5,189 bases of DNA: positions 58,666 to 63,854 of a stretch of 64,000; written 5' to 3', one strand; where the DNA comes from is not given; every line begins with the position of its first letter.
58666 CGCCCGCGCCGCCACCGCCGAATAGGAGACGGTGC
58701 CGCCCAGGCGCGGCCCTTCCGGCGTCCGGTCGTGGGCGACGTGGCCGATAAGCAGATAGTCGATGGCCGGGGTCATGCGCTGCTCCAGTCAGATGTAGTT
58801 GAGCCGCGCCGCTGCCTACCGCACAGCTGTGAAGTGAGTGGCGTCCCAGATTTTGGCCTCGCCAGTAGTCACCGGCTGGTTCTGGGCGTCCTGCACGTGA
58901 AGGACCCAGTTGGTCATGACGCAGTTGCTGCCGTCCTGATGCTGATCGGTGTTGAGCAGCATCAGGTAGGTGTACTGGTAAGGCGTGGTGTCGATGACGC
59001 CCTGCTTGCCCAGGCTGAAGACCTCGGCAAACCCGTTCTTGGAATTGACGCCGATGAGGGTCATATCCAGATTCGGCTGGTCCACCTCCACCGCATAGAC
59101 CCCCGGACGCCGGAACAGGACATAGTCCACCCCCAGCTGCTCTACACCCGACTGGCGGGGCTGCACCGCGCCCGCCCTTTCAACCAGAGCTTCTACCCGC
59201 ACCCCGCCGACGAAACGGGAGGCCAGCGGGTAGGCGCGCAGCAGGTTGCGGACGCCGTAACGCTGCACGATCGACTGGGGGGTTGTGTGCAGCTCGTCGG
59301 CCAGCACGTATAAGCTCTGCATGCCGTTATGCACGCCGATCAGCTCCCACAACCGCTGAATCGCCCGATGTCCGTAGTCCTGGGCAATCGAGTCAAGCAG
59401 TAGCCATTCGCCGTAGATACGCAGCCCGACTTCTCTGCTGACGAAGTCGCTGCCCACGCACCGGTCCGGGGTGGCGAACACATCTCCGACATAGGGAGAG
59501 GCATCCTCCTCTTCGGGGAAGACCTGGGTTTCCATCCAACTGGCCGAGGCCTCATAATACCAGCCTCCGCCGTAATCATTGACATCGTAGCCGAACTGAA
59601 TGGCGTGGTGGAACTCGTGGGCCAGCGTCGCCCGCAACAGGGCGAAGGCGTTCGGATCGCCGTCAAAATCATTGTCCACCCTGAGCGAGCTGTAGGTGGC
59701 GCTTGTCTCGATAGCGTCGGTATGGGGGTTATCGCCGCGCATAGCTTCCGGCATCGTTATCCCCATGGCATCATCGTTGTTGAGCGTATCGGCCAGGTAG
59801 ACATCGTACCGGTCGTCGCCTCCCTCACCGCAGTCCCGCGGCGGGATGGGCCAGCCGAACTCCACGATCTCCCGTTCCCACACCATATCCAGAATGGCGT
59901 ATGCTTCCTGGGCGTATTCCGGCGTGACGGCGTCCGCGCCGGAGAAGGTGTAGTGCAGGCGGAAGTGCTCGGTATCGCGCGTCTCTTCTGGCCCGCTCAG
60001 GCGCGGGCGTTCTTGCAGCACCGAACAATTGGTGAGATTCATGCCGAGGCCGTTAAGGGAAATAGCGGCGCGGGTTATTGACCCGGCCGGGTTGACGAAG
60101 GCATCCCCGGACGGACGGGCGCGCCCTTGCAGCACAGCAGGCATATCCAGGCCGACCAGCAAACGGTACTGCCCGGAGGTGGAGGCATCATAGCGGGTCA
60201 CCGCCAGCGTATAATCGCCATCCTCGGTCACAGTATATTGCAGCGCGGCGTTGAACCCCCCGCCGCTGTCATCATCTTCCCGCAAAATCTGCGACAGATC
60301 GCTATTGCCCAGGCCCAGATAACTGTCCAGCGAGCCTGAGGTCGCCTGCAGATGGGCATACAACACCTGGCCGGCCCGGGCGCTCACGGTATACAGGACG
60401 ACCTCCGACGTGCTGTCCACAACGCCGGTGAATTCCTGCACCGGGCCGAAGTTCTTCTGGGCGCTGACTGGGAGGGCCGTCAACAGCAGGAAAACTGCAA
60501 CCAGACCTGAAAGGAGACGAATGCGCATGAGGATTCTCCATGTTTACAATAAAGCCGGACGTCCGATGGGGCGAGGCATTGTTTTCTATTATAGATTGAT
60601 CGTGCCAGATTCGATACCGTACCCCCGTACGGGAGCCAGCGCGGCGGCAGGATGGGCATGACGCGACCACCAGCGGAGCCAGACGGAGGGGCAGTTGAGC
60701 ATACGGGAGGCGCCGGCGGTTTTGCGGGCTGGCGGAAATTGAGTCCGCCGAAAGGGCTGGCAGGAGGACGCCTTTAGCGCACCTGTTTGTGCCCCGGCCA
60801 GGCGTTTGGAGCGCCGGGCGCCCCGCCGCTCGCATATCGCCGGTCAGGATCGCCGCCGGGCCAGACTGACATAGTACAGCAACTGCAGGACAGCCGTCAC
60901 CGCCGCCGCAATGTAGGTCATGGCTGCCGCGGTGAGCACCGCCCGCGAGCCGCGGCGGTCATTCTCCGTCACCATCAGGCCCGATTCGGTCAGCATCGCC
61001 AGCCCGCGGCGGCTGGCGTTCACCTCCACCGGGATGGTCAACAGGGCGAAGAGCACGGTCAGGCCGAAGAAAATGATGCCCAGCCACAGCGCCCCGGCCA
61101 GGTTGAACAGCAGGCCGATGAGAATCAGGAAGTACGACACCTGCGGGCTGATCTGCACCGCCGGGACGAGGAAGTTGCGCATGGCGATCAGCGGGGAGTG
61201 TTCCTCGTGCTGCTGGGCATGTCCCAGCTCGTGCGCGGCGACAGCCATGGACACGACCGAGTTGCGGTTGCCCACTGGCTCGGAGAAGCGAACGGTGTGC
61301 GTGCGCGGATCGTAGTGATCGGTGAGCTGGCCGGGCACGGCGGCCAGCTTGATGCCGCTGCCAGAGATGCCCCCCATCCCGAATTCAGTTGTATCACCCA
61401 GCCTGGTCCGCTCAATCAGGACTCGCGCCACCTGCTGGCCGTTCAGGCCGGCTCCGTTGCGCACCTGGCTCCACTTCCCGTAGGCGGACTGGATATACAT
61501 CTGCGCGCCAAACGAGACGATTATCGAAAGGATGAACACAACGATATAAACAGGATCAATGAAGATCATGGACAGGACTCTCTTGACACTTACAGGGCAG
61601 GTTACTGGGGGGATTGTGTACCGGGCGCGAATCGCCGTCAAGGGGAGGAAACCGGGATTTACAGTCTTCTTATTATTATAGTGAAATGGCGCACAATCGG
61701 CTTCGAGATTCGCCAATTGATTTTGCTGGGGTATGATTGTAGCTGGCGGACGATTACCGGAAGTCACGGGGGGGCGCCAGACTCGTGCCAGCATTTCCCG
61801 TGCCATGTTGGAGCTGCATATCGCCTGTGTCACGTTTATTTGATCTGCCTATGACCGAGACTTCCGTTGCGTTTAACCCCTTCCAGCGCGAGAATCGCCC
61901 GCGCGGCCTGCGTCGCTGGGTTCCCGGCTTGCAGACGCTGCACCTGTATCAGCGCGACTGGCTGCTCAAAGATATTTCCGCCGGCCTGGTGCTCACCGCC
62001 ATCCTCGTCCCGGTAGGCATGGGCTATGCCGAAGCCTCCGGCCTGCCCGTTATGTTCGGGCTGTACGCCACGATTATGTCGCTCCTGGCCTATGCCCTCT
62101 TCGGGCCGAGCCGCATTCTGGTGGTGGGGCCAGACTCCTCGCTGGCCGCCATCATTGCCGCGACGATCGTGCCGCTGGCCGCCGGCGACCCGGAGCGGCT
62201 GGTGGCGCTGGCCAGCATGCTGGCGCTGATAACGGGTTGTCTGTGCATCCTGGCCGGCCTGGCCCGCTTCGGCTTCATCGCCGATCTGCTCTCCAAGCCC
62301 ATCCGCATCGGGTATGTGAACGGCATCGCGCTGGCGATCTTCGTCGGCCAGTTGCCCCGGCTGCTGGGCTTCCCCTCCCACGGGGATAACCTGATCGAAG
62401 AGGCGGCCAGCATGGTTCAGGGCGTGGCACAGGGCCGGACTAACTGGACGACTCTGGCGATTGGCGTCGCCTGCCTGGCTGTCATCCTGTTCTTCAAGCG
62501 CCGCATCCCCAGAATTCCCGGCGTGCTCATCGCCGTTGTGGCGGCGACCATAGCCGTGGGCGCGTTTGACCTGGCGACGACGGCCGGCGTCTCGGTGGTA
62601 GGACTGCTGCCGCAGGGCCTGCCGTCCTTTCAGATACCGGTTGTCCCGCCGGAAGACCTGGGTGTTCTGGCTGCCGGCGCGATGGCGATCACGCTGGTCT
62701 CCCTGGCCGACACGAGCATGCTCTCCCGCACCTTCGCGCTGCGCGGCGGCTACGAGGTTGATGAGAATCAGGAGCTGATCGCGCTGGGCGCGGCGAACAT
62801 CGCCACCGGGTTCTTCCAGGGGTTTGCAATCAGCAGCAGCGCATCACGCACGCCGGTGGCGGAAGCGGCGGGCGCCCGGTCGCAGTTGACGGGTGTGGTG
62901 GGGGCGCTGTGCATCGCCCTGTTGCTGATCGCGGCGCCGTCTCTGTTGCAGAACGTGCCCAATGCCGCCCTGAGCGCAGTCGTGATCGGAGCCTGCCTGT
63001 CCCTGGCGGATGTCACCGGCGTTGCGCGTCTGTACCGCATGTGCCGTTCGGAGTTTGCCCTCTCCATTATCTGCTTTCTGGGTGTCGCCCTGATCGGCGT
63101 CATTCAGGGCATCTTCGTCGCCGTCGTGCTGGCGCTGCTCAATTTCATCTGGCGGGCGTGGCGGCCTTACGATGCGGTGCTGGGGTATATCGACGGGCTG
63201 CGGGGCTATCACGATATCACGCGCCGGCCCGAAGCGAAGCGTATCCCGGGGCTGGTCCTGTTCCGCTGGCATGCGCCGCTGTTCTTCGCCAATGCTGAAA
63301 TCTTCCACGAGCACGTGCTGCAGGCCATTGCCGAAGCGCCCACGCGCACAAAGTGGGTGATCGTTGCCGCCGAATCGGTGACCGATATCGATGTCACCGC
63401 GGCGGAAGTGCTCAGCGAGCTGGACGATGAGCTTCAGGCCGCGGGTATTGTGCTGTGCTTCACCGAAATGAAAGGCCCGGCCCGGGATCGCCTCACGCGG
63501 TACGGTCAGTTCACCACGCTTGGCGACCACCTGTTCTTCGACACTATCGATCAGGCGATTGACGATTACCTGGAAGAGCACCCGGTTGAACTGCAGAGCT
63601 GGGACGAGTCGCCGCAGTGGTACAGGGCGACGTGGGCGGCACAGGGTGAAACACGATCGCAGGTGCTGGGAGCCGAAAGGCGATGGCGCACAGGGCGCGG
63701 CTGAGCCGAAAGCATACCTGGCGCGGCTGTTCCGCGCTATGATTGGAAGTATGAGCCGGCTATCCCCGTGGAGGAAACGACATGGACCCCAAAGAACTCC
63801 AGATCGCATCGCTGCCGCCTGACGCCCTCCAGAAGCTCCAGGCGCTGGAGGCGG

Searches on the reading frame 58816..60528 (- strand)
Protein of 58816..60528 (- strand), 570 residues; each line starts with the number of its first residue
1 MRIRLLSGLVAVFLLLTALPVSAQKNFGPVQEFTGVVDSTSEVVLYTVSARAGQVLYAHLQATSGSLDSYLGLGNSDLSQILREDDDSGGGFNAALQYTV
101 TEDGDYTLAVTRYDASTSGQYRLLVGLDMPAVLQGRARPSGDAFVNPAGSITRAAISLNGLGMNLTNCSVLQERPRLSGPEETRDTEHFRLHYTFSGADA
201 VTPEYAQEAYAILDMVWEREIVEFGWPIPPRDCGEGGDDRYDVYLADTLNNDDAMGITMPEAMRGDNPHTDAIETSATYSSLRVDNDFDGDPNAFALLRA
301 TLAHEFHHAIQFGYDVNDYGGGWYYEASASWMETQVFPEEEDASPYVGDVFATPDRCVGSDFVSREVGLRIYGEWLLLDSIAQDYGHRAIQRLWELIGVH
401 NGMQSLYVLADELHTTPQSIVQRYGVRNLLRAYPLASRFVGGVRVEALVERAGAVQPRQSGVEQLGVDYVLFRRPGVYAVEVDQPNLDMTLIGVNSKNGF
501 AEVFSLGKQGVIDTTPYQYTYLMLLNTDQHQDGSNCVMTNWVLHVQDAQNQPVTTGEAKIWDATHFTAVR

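Call 44: search_protein_families(library=pfam, proteins=[window:58816-60528:-], max_evalue=0.00001)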
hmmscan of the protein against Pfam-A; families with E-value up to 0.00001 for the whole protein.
window:58816-60528:- (570 aa): 1 family
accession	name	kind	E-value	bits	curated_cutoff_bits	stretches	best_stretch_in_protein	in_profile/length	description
PF19527.4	DUF6055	-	4.4e-10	39.5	27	1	292-395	122-227/417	Family of unknown function (DUF6055)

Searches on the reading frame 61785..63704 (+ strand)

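Call 44: search_protein_families(library=pfam, proteins=[window:61785-63704:+], max_evalue=0.00001)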
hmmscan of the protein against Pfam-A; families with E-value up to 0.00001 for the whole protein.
window:61785-63704:+ (639 aa): 2 families
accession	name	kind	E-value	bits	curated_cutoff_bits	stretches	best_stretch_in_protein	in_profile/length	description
PF00916.26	Sulfate_transp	-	7.2e-89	298.6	23.2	1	60-429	1-379/380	Sulfate permease family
PF01740.26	STAS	-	1.2e-12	47.9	22.6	1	482-591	2-106/106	STAS domain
